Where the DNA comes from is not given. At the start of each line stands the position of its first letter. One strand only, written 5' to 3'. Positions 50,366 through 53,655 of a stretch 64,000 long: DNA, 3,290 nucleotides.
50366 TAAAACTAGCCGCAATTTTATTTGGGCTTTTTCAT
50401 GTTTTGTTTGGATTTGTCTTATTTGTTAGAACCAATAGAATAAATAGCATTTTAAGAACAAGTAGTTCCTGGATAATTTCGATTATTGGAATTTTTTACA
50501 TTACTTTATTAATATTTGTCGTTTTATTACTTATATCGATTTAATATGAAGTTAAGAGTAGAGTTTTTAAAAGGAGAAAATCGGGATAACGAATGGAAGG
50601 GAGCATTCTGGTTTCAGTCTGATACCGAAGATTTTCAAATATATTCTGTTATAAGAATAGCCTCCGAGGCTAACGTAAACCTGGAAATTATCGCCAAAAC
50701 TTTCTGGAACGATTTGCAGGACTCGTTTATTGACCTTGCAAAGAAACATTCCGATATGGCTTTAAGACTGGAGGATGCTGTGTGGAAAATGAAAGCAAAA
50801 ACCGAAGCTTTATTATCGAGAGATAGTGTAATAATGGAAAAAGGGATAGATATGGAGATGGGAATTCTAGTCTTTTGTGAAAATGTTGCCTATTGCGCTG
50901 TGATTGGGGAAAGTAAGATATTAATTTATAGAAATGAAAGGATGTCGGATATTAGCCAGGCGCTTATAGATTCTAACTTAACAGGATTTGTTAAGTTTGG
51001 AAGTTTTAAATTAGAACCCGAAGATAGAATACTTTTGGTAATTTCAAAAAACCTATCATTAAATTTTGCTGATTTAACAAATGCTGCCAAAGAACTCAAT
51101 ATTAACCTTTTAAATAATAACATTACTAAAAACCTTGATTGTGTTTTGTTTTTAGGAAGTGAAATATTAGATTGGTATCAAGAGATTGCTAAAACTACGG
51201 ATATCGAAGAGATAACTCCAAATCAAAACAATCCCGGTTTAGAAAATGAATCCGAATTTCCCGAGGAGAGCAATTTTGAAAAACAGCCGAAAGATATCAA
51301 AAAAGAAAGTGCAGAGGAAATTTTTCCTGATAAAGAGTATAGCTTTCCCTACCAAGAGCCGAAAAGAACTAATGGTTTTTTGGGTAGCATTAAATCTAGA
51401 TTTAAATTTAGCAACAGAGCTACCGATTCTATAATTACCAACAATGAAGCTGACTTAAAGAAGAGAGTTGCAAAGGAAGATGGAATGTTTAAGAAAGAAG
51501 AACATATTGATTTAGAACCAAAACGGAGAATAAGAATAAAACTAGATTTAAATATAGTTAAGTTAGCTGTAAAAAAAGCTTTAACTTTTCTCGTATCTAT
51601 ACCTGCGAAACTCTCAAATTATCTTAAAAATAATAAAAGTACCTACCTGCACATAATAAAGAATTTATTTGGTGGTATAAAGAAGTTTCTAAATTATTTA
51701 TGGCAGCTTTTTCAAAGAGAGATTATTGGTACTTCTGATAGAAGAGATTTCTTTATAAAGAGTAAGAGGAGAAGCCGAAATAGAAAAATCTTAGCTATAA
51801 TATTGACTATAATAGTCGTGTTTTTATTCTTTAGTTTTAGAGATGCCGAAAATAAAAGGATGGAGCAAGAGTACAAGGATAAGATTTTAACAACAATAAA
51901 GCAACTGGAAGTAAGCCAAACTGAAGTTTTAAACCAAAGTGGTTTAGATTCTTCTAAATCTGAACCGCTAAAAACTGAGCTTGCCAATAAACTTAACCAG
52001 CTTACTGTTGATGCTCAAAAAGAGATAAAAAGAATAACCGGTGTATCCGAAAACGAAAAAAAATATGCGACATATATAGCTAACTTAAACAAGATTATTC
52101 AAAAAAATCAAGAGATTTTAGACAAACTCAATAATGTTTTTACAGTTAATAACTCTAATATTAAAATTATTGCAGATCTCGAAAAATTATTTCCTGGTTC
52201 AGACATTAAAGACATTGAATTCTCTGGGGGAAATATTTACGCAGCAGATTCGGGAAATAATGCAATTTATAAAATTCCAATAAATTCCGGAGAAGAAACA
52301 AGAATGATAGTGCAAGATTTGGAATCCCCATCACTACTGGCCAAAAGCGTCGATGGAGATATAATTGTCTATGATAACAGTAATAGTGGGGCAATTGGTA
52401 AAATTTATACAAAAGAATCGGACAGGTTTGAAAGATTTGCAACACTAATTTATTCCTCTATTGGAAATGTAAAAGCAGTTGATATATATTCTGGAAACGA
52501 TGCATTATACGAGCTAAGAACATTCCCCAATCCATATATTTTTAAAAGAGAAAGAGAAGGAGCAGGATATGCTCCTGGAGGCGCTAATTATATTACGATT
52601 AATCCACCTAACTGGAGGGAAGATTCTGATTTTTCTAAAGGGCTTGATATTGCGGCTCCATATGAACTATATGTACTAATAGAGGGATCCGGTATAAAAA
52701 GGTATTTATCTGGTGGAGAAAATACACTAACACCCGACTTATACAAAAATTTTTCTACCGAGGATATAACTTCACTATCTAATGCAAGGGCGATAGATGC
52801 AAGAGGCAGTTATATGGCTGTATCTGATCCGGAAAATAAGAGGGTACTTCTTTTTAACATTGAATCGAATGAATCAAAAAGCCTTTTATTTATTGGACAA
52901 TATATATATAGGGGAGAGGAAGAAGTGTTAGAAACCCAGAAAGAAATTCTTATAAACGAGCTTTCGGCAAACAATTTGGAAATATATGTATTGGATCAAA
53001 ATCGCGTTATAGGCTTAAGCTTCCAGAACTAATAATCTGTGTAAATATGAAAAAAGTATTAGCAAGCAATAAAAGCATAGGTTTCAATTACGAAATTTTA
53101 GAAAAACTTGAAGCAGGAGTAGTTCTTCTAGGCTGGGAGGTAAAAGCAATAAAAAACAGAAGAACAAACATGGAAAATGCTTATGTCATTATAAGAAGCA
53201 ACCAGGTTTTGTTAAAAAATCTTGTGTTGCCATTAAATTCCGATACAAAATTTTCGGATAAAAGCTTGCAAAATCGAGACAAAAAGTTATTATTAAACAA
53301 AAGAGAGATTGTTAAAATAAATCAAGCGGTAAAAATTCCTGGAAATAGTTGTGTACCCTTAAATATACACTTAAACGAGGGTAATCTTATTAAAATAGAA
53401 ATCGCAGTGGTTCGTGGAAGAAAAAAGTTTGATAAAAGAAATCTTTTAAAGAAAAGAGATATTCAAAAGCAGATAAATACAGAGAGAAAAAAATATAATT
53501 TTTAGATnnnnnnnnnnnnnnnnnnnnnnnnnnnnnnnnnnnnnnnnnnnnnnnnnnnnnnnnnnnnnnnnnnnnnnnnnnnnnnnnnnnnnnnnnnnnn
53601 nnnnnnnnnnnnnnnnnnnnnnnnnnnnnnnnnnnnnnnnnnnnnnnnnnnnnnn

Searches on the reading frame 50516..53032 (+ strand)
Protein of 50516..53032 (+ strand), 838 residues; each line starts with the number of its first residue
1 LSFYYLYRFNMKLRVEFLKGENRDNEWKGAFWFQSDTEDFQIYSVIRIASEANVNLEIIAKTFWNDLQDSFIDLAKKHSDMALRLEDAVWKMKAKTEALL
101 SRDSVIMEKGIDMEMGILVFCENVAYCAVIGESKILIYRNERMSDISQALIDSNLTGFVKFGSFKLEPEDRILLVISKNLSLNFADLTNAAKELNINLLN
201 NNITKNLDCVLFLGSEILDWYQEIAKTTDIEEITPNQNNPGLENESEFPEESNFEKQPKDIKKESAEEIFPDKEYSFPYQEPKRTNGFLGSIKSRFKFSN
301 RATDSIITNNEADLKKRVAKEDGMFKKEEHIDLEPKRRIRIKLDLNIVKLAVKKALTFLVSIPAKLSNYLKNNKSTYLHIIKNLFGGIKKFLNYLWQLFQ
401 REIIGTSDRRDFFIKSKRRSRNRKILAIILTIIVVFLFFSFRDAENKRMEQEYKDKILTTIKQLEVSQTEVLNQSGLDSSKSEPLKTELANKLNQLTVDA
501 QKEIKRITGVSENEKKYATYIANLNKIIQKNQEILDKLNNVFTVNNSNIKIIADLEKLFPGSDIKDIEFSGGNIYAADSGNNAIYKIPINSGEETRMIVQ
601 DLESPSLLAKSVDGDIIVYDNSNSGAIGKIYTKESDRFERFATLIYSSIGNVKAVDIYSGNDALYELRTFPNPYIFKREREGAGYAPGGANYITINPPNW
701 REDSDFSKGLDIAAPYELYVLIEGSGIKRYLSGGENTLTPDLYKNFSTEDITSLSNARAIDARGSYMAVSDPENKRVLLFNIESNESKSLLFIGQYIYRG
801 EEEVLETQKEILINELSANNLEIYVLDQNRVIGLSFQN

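Call 7: search_protein_families(library=pfam, proteins=[window:50516-53032:+], max_evalue=0.001)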
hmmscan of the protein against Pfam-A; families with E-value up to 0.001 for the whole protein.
window:50516-53032:+ (838 aa): 0 families

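Call 34: search_solved_structures(query=window:50516-53032:+, max_evalue=1)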
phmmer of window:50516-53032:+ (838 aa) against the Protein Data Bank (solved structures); distinct sequences matched with E-value up to 1: 28.
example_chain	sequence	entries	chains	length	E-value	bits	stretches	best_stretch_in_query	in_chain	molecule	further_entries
6qsd_A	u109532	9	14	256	4.9e-11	44.8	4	570-626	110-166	Pizza6S | Pizza6-S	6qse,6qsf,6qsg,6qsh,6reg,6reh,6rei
7zpw_A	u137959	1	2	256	7.1e-11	44.2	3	570-627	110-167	Pizza6-TSK-TSH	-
6f0t_A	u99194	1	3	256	9.1e-11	43.9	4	570-627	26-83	Pizza6-SFW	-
3wwa_A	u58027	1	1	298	1.2e-10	43.4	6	570-627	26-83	Pizza7H protein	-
7zpz_A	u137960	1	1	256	1.4e-10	43.2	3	570-627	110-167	Pizza6-TSR-TSH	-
7zqg_A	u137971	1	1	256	1.5e-10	43.1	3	570-627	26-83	Pizza6-KSH-TSH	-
7zq2_A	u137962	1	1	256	1.8e-10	42.9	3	570-626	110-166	Pizza6-RSH-TSH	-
7zcj_A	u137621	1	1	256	2.1e-10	42.7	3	570-627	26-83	Pizza6-TNH-TSH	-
7zph_A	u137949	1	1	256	5.8e-10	41.2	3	570-627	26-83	Pizza6-TNK-RSH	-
6f0s_A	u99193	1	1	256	1e-09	40.4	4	570-627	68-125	Pizza6-SYW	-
6rej_A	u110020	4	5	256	1.1e-09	40.3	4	570-627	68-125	Pizza6-SH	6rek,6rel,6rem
3ww9_A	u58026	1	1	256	2.3e-09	39.3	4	570-627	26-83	pizza6 protein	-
6i37_A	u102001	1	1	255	8.2e-09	37.4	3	570-626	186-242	nv1Pizza6-AYW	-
6i38_A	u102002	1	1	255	8.8e-09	37.3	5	570-626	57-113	nv2Pizza6-AYW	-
6i3b_A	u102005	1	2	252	9.3e-09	37.2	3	570-627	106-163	cPizza6-AYW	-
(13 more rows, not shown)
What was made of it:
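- Tried and rejected: Rejected: it has NHL-type beta-propeller repeats (call 34).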

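Call 79: search_protein_families(library=ncbifam, proteins=[window:50516-53032:+], max_evalue=0.01)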
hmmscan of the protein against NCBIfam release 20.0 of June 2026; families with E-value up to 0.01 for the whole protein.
window:50516-53032:+ (838 aa): 1 family
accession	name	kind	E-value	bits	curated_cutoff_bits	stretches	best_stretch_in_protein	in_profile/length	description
NF038218.1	IcmG_DotF_IVB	equivalog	0.0042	16.8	200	1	415-552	41-185/266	type IVB secretion system protein IcmG/DotF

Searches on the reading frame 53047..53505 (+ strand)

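Call 7: search_protein_families(library=pfam, proteins=[window:53047-53505:+], max_evalue=0.001)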
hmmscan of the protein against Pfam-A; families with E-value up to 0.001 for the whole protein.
window:53047-53505:+ (152 aa): 1 family
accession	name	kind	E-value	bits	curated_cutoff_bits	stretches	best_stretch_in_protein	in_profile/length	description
PF01668.23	SmpB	-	5.1e-39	133.9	27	1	6-148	2-142/143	SmpB protein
